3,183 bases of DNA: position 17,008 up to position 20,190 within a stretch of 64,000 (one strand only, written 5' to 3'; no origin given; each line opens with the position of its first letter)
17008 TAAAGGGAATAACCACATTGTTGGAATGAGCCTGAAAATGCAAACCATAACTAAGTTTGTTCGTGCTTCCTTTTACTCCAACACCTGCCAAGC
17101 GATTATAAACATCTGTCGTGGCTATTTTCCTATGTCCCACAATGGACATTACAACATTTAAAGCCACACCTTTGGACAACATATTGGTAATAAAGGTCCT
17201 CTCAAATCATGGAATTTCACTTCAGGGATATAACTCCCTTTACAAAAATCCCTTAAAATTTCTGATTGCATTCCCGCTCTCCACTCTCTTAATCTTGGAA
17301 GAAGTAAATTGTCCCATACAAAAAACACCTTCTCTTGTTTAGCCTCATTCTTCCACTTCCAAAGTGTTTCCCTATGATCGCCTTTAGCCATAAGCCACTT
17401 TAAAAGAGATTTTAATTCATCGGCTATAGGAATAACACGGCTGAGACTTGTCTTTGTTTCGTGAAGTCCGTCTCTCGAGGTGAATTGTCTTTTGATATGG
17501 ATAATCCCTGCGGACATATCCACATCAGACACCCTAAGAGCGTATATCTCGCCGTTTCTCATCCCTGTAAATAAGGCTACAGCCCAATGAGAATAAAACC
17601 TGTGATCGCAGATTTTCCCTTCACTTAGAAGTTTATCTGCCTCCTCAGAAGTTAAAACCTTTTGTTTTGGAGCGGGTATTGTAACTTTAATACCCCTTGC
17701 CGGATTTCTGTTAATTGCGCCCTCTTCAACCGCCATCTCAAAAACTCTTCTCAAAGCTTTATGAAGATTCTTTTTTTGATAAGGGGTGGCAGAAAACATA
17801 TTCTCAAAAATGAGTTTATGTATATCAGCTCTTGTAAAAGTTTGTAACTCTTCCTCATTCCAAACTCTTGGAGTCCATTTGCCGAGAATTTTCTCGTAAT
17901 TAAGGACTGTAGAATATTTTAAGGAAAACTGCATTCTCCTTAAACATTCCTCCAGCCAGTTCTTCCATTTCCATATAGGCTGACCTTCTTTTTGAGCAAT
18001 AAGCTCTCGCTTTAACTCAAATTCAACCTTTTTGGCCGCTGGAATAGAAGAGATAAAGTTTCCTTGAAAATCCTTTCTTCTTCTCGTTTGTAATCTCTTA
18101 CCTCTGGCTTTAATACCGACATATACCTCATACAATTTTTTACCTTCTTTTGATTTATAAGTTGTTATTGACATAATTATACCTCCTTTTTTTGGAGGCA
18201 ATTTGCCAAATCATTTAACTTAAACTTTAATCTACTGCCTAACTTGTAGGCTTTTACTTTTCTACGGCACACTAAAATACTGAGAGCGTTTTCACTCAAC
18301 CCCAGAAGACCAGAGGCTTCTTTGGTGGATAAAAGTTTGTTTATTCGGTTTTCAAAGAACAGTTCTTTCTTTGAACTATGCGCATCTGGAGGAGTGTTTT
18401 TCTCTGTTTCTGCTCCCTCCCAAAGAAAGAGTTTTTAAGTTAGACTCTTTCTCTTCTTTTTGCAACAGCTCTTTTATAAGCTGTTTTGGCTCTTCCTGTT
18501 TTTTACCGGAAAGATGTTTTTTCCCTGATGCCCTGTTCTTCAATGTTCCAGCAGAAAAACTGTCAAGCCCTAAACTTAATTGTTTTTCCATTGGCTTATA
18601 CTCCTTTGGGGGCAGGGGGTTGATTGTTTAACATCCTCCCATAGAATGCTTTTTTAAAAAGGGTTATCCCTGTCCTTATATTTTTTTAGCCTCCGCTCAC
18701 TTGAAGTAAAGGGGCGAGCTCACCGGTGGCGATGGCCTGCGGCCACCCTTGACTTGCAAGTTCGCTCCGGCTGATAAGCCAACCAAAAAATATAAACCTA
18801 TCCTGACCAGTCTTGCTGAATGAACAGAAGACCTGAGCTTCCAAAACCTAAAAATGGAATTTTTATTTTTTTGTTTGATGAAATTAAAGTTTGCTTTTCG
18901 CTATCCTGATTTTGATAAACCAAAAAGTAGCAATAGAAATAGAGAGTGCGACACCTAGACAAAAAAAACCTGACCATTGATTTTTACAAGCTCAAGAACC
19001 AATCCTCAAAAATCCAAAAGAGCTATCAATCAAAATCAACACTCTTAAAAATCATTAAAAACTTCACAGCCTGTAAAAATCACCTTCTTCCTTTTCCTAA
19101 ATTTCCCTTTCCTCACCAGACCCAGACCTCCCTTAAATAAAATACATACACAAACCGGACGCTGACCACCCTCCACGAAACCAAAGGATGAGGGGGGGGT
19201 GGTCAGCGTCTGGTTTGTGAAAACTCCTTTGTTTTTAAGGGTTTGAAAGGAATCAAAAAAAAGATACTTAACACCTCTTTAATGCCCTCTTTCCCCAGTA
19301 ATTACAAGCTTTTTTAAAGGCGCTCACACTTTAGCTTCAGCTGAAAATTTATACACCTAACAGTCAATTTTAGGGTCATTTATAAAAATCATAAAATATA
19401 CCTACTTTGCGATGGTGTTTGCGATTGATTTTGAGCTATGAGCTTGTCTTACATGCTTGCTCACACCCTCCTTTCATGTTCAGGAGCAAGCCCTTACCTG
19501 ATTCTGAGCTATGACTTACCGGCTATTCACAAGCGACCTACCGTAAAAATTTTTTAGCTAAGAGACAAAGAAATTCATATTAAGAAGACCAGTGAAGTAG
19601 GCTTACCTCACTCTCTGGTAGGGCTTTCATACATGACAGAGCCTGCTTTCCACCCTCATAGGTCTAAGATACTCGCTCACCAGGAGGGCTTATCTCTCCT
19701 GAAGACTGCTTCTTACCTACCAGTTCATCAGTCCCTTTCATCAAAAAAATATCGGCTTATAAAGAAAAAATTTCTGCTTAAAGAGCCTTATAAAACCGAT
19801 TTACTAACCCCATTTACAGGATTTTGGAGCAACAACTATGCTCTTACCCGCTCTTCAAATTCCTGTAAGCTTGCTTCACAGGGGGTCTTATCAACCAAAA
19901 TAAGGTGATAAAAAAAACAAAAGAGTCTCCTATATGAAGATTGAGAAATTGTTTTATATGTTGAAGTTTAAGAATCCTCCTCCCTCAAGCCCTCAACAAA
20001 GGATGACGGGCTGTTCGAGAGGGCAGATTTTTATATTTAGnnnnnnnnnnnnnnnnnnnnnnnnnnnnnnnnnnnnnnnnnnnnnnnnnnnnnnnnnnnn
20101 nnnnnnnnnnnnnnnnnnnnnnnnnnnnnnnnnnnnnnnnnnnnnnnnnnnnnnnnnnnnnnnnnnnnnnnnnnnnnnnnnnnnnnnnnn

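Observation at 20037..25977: Four-gene operon (XRE HTH, nuclease-SF2 helicase, short methyltransferase, OLD nuclease): candidate composite defence module that matches no named system I know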

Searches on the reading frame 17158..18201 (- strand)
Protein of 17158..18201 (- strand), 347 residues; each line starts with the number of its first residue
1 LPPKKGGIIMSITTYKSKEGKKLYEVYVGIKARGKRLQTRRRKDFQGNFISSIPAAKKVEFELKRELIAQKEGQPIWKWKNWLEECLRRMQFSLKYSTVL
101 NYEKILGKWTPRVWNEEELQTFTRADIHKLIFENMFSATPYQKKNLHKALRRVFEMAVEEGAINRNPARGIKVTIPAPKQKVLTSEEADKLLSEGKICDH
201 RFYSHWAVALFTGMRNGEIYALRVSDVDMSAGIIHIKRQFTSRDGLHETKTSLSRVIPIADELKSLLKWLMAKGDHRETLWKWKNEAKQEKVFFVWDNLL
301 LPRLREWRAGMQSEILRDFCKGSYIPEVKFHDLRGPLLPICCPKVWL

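Call 12: search_protein_families(library=pfam, proteins=[window:17158-18201:-], max_evalue=0.001)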
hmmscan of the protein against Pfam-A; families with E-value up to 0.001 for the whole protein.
window:17158-18201:- (347 aa): 1 family
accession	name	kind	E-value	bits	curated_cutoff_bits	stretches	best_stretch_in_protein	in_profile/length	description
PF00589.27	Phage_integrase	-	2e-11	44.4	27.1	1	181-334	1-133/172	Phage integrase family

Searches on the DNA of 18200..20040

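Call 81: search_rna_families(source=window, start=18200, end=20040, threshold=evalue, max_evalue=1)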
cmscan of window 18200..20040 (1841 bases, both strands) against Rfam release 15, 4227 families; matches with E-value up to 1: 7.
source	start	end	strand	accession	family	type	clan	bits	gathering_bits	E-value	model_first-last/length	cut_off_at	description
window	19149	19219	+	RF04096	mir-4433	Gene; miRNA;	-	30.7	77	0.0014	1-83/83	no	mir-4433 microRNA precursor family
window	19113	19209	+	RF01416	NrrF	Gene; antisense;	-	25.3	60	0.023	1-160/160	no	NrrF RNA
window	18869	18942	+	RF00273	SNORD59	Gene; snRNA; snoRNA; CD-box;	CL00065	25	45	0.03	1-73/73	no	Small nucleolar RNA SNORD59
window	19127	19224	+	RF00127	t44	Gene; sRNA;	-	21.9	44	0.14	1-95/95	no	t44 RNA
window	19138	19232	-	RF01043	MIR1023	Gene; miRNA;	-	20.3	90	0.23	1-165/165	no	MIR1023 microRNA precursor family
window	18488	18570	+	RF00653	mir-22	Gene; miRNA;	-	18.8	48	0.37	1-84/84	no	mir-22 microRNA precursor family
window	18782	18956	+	RF01264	snR83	Gene; snRNA; snoRNA; HACA-box;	CL00023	17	75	0.51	1-308/308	no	Small nucleolar RNA snR83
